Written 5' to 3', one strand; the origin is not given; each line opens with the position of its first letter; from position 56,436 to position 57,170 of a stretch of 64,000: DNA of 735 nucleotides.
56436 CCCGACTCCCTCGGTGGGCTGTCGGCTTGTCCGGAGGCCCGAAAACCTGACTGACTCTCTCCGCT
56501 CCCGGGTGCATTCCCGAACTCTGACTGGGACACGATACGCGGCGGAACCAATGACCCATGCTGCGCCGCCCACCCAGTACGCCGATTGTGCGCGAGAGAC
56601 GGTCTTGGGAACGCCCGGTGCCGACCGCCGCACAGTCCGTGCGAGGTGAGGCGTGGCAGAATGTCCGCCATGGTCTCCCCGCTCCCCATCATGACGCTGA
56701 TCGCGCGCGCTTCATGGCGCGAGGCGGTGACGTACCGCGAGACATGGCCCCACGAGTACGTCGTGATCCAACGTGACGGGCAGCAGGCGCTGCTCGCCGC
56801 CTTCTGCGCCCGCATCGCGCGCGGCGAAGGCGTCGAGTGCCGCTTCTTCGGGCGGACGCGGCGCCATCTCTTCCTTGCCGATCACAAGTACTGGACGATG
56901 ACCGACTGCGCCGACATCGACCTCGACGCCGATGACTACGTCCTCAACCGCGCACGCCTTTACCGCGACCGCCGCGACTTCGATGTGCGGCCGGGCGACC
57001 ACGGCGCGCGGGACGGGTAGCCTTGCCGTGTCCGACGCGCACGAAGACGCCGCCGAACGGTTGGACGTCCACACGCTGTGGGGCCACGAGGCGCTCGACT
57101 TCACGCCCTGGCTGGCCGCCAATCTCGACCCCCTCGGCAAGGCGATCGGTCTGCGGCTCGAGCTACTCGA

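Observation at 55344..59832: Uncharacterised cargo module: EEP nuclease, unknown 119-aa protein, PD-(D/E)XK/DUF4268-like protein, HNH protein and a low-GC two-TM protein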

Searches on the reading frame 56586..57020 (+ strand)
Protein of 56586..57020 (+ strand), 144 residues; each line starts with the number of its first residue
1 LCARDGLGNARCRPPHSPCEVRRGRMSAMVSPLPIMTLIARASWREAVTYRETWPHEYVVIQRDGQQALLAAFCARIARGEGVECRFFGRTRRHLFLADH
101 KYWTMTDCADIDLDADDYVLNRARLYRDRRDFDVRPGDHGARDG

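Call 3: search_protein_families(library=pfam, proteins=[window:56586-57020:+], max_evalue=0.1)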
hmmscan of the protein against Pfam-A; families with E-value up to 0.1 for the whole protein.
window:56586-57020:+ (144 aa): 0 families

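Call 4: search_protein_families(library=padloc, proteins=[window:56586-57020:+], max_evalue=0.1)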
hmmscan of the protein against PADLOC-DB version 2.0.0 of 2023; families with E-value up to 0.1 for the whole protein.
window:56586-57020:+ (144 aa): 0 families

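Call 5: search_protein_families(library=ncbifam, proteins=[window:56586-57020:+], max_evalue=0.1)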
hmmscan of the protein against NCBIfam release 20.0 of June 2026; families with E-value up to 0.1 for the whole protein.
window:56586-57020:+ (144 aa): 0 families

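Call 6: search_protein_families(library=phrogs, proteins=[window:56586-57020:+], max_evalue=0.1)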
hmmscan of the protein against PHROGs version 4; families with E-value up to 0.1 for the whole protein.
window:56586-57020:+ (144 aa): 0 families

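Call 11: find_homologous_proteins(query=window:56661-57017:+)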
Query window:56661-57017:+ (119 aa): 1279 proteins with E <= 0.001 among 1319 candidates; the best 120 are listed.
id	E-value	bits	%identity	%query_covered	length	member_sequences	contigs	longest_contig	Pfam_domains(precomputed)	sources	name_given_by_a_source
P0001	1.1e-76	272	100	100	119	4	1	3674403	-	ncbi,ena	-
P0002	8.1e-69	247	90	100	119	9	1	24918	-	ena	-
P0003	9.0e-66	237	88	100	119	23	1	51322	-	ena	-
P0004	1.1e-60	221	86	92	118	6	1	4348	-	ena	-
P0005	2.8e-60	219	85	92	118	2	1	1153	-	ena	-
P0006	1.0e-59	218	81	97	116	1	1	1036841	-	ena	-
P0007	2.3e-59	217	86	91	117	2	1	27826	-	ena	-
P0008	4.9e-59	215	87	92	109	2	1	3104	-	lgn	-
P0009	4.0e-58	213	80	100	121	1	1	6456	-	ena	-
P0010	9.6e-57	208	78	100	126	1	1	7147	-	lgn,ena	-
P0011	2.8e-56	207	83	92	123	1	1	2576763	-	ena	-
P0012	2.9e-56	207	84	92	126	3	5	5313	-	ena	-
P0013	6.0e-56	206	83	92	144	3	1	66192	-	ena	-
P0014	9.7e-56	205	79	92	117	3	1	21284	-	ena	-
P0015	1.1e-55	205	82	92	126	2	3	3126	-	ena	-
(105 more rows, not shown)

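Call 15: find_encoding_contigs(protein=P0001, flank=10000, max_places=4)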
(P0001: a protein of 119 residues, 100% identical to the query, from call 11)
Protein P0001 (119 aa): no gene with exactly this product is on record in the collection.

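Call 26: search_protein_representatives(protein=window:56661-57017:+)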
Query: 119 residues. Proteins with E-value up to 0.001 (for the whole library): 358; up to 1e-10: 168; up to 1e-30: 31. The best 150 are listed.
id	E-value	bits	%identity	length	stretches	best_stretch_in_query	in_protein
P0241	1.1e-47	177.2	70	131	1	10-118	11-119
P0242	1.1e-47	177.2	82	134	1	23-117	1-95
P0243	1.5e-47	176.7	71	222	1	9-118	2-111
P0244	1.7e-44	166.9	67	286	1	9-118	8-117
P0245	1.6e-41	157.2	70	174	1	9-108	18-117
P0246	2.4e-41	156.7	67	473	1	9-118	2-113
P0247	1.4e-40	154.3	71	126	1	9-103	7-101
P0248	5.8e-40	152.2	64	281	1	10-118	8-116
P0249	2.9e-39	150.0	63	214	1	10-118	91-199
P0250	2.7e-38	146.9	77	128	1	9-90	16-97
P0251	6.4e-38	145.6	67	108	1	9-118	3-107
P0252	1.8e-37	144.2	61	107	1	10-109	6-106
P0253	1.8e-37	144.2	74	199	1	13-116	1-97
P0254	2.4e-37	143.8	69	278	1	13-117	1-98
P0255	3.3e-37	143.4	62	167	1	10-116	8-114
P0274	5.4e-30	120.1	53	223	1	8-116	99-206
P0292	3.2e-23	98.2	55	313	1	11-105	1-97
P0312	4.7e-21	91.2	59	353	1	11-117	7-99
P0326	4.5e-18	81.6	56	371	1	36-116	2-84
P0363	1.3e-14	70.4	67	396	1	9-68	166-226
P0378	3.7e-13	65.7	69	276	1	10-57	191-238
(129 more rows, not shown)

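Call 28: search_protein_families(library=pfam, proteins=[P0246, P0312, P0326, P0363, P0292, P0378, P0244, P0248, P0243, P0274], max_evalue=0.01)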
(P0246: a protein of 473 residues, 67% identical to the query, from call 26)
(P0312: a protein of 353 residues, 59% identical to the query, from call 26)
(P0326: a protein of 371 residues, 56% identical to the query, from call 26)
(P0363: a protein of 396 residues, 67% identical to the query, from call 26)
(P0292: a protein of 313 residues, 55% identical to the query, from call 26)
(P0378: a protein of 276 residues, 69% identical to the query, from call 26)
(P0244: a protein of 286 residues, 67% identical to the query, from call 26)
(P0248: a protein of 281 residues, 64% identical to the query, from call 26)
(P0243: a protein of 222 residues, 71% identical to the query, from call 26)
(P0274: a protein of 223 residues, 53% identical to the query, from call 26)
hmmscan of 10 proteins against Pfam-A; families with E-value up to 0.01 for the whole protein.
P0246 (473 aa): 0 families

P0312 (353 aa): 0 families

P0326 (371 aa): 1 family
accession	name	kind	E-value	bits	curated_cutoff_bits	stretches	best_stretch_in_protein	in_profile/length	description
PF03747.19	ADP_ribosyl_GH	-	7.4e-29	101.8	26.2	1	122-327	1-182/287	ADP-ribosylglycohydrolase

P0363 (396 aa): 0 families

P0292 (313 aa): 0 families

P0378 (276 aa): 0 families

P0244 (286 aa): 1 family
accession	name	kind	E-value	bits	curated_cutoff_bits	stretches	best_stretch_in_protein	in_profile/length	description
PF14088.11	DUF4268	-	1e-12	48.7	27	1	129-276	2-139/140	Domain of unknown function (DUF4268)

P0248 (281 aa): 1 family
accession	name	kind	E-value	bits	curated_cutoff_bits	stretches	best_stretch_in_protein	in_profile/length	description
PF14088.11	DUF4268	-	5.9e-09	36.5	27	1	135-272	3-139/140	Domain of unknown function (DUF4268)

P0243 (222 aa): 1 family
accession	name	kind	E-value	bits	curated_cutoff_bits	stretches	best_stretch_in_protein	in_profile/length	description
PF05194.17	UreE_C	-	0.00035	21.2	23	1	125-186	10-68/87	UreE urease accessory protein, C-terminal domain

P0274 (223 aa): 0 families

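Call 31: find_related_loci(query=A2, collection=genome_contigs, flank=10000)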
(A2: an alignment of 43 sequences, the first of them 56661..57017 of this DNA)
Query A2 (119 aa) in genome_contigs; peptide patterns used: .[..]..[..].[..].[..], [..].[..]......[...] (x = any residue, [..] = any of these).
598 stretches matched a pattern (row limit reached: there are more); 532 encode a relative of the query (tblastn E <= 1e-3); the best 80 are kept; 80 distinct loci.
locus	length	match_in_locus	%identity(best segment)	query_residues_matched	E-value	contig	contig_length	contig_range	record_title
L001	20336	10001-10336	81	6-116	2e-58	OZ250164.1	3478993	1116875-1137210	MAG: Dehalococcoidia bacterium isolate 0168574f-4b79-4a4d-bdbd-32c97b7f51b1 genome assembly, chromosome: 1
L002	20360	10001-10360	78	1-119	3e-58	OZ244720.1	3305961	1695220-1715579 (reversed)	MAG: Dehalococcoidia bacterium isolate 9e3a45bd-a01b-43fc-9133-5d91322e70de genome assembly, chromosome: 1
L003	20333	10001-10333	82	6-115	5e-58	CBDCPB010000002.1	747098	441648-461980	MAG: Dehalococcoidia bacterium isolate 8ea35d84-8be8-4b26-9b51-5b82e401d502 genome assembly, contig: contig_2, whole gen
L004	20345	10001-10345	80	6-119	5e-58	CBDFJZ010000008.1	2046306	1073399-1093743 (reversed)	MAG: Dehalococcoidia bacterium isolate 57ec2a1a-662d-41b8-8a7e-0ee2adc06e76 genome assembly, contig: contig_8, whole gen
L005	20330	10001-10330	80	10-119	8e-58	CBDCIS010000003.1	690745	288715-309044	MAG: Dehalococcoidia bacterium isolate 8e13df92-f4f3-4e34-85da-b913360e8956 genome assembly, contig: contig_3, whole gen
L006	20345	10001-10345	79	6-119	2e-57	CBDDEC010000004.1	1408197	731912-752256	MAG: Dehalococcoidia bacterium isolate 6f6a38c2-1f49-4886-adb0-6b5e3ccd8930 genome assembly, contig: contig_4, whole gen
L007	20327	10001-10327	80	10-118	1e-56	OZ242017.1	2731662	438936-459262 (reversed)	MAG: Dehalococcoidia bacterium isolate 79033009-71bc-4738-9767-b53c0ebe850b genome assembly, chromosome: 1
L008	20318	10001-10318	82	10-115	2e-56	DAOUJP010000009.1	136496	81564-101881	MAG TPA_asm: Chloroflexota bacterium isolate S34_270 k113_44853, whole genome shotgun sequence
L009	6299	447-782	75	8-119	4e-56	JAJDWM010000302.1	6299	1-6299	MAG: Bryobacterales bacterium isolate jk18x25bins.29 k141_860770, whole genome shotgun sequence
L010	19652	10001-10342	78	1-113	3e-56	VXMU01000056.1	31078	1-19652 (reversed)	MAG: Chloroflexi bacterium isolate SB0661_bin_44 NODE_1400_length_31078_cov_49.175773, whole genome shotgun sequence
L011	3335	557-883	79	10-118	4e-56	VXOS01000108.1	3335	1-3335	MAG: Chloroflexi bacterium isolate SB0662_bin_38 NODE_15507_length_3335_cov_44.621037, whole genome shotgun sequence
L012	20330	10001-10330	81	10-119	5e-56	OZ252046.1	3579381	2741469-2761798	MAG: Dehalococcoidia bacterium isolate ad336184-ad58-47b0-9b5a-c7672a60f3bb genome assembly, chromosome: 1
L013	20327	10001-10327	79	10-118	3e-55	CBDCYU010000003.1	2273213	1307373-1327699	MAG: Dehalococcoidia bacterium isolate 262ce888-de54-4936-a59d-857f670bbefa genome assembly, contig: contig_3, whole gen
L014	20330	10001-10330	76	10-119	2e-55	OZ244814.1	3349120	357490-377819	MAG: Chloroflexota bacterium isolate 69ec6d3d-2374-4d29-b98a-ed9ec61ffa6d genome assembly, chromosome: 1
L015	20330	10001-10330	76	10-119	5e-55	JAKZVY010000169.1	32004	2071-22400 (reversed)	MAG: Dehalococcoidia bacterium isolate Langseth_MAG_00123 Langseth_MAG_00123_000000000169, whole genome shotgun sequence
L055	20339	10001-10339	72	5-117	2e-52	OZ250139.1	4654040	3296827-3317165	MAG: Vicinamibacterales bacterium isolate 484768f3-921a-4930-8514-f507c87559ee genome assembly, chromosome: 1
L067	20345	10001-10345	70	5-119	1e-51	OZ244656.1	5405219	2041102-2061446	MAG: Vicinamibacterales bacterium isolate f390f8dd-e92b-4ea0-b198-bad1eda30bba genome assembly, chromosome: 1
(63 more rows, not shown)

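Call 35: predict_structure(alignment_id=A2)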
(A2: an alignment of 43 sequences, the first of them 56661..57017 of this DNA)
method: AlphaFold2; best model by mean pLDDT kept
length: 119 residues; sequences in the alignment: 43
mean_pLDDT: 92.4   pTM: 0.84
mean pLDDT of the five models: 92.4, 91.7, 91.4, 90.9, 89.9
residues with pLDDT >= 90: 102; 70-90: 9; 50-70: 5; < 50: 3
segments of 3 or more residues with pLDDT < 50: none
pLDDT, mean of each block of 10 residues (from residue 1): 65 97 93 97 98 97 93 97 96 97 95 83
secondary structure, 60 per line:
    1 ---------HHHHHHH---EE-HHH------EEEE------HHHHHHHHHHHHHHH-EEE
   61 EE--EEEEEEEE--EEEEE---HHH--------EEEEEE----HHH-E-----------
elements in order: H10-16 E32-35 H42-56 E58-62 E65-72 E75-79 E94-99

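Call 38: search_protein_families(library=pfam, proteins=[P0246, P0312, P0363], max_evalue=0.05)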
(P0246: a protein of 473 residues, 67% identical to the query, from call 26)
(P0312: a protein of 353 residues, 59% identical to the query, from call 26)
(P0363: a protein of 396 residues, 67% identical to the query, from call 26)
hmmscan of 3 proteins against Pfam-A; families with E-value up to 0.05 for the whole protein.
P0246 (473 aa): 0 families

P0312 (353 aa): 0 families

P0363 (396 aa): 0 families

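Call 39: search_protein_families(library=padloc, proteins=[P0246, P0312, P0363], max_evalue=0.05)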
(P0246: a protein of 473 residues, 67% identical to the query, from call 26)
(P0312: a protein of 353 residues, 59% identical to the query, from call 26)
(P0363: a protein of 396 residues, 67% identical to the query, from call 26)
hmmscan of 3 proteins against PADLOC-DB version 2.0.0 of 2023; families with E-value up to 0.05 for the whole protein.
P0246 (473 aa): 0 families

P0312 (353 aa): 0 families

P0363 (396 aa): 0 families

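Call 45: fold_search(model_id=the predicted structure, library=viral)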
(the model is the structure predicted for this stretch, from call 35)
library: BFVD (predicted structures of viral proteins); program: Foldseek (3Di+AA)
matches with E <= 10: 430; with E <= 0.001: 1
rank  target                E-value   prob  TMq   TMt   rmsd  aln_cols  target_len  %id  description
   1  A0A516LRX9            8.6e-06  1.00  0.53  0.65   3.8        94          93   17  (no name in the UniProt tables at hand)
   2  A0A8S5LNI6            1.4e-01  0.80  0.39  0.49   6.2        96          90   11  Uncharacterized protein [Siphoviridae sp. ctsf32]
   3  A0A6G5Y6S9            1.9e-01  0.25  0.26  0.29   9.6        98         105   17  (no name in the UniProt tables at hand)
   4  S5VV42                3.3e-01  0.08  0.22  0.14  19.1       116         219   11  Uncharacterized protein [Pseudomonas phage PaBG]
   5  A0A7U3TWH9            3.8e-01  0.28  0.31  0.34   6.7        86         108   12  (no name in the UniProt tables at hand)
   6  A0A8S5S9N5            3.8e-01  0.20  0.30  0.24   9.0       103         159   10  Uncharacterized protein [Myoviridae sp. ctByu2]
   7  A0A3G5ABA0            4.2e-01  0.18  0.30  0.22  10.6       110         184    9  Uncharacterized protein [Hyperionvirus sp.]
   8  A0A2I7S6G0            4.8e-01  0.11  0.23  0.28   9.2        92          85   10  (no name in the UniProt tables at hand)
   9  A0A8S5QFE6            4.8e-01  0.08  0.24  0.23   9.6       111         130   15  Uncharacterized protein [Siphoviridae sp. ctoRD1]
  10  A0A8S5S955            5.4e-01  0.16  0.26  0.28   8.4        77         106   14  Uncharacterized protein [Phage sp. ctGns7]
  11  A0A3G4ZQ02            7.3e-01  0.20  0.35  0.22   9.2       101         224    8  Uncharacterized protein [Barrevirus sp.]
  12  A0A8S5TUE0            7.7e-01  0.20  0.22  0.26   7.4        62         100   11  Uncharacterized protein [Podoviridae sp. ctjev1]
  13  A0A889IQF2            7.7e-01  0.15  0.34  0.24  12.4       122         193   11  (no name in the UniProt tables at hand)
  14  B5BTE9                8.2e-01  0.21  0.26  0.23   9.4        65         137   15  Polyprotein (Fragment) [Human parechovirus 3]
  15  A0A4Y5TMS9            8.7e-01  0.16  0.27  0.35   9.7        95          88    9  (no name in the UniProt tables at hand)
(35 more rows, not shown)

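Call 70: search_dna_similar(query=window:56661-57017:+, collection=plasmids, mode=protein, max_evalue=0.001, max_rows=15)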
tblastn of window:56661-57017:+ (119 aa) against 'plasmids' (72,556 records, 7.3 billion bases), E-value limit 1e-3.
No match.

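Call 71: search_dna_similar(query=window:56661-57017:+, collection=phages, mode=protein, max_evalue=0.01, max_rows=15)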
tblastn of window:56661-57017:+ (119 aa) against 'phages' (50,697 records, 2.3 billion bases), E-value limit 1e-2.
No match.

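Call 84: search_protein_families(library=pfam, alignment_id=A2, max_evalue=0.05)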
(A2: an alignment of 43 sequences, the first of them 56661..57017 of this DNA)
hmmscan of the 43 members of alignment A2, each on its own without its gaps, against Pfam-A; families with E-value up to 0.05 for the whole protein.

A. member 1, window:56661-57017:+ (119 aa): 0 families

B. families by the number of members that match (of 43 scanned): 2 families
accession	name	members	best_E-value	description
PF20691.3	TAGT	1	0.026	TET-Associated Glycosyltransferase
PF12568.14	PanZ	1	0.049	Acetyltransferase (GNAT) domain, PanZ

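Call 85: search_solved_structures(query=A2, max_evalue=1)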
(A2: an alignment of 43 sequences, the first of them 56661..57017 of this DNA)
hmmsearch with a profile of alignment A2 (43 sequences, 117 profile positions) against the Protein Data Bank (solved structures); distinct sequences matched with E-value up to 1: 4.
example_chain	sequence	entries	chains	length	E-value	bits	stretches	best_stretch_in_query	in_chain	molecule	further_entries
5eyt_A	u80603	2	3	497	0.46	13.5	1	31-114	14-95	Adenylosuccinate lyase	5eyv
7rag_A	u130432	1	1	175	0.65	13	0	61-95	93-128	Lipoprotein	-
9zll_F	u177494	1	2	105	0.97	12.4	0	52-96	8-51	BREX-1 system phosphatase PglZ type A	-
5mrc_JJ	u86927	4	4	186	0.97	12.4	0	39-72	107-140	uS10m | Small ribosomal subunit protein uS10m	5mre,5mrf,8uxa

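Call 87: find_related_loci(query=A2, collection=viral_contigs, flank=5000)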
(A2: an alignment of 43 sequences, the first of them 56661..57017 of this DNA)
Query A2 (119 aa) in viral_contigs; peptide patterns used: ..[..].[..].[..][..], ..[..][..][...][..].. (x = any residue, [..] = any of these).
73 stretches matched a pattern, but none encodes a relative of the query by tblastn (E <= 1e-3).
